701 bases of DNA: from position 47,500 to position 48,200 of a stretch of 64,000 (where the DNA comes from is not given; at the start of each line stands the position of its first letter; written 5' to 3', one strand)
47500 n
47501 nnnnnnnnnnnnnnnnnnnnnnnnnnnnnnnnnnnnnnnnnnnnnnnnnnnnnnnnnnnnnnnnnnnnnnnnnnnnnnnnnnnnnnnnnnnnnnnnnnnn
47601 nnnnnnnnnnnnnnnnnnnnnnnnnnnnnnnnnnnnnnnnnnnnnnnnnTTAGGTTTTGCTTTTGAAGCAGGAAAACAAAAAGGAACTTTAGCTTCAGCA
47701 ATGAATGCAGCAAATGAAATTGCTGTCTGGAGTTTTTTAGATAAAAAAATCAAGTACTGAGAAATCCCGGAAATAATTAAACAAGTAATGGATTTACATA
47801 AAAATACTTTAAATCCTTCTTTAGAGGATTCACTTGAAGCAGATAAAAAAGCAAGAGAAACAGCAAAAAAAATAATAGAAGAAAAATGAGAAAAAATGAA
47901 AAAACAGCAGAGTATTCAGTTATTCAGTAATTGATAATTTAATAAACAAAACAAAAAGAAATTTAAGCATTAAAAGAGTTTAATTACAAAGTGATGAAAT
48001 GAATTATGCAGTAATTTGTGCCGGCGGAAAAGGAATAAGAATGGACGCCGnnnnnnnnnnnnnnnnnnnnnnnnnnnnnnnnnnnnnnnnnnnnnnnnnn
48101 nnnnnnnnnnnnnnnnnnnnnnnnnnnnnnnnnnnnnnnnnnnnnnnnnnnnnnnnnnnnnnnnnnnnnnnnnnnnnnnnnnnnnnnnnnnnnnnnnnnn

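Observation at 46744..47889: dxr carries an in-frame TGA; the conserved C-terminal 41 residues follow the stop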

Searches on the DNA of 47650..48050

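Call 30: search_rna_families(source=window, start=47650, end=48050, threshold=evalue, max_evalue=10)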
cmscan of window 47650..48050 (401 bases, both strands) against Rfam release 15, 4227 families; matches with E-value up to 10: 3.
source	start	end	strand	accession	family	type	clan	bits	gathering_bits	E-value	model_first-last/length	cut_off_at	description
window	47695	47762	+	RF00268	snoZ7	Gene; snRNA; snoRNA; CD-box;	CL00057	16.9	43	2.4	1-78/78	no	Small nucleolar RNA snoZ7/snoR77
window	47691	47767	-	RF01155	snoR101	Gene; snRNA; snoRNA; CD-box;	-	13.7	40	2.9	1-66/66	no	Small nucleolar RNA snoR101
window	47692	47789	+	RF02209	WT1-AS_7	Gene; lncRNA;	-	6.6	50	8.4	209-294/294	no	WT1 antisense RNA conserved region 7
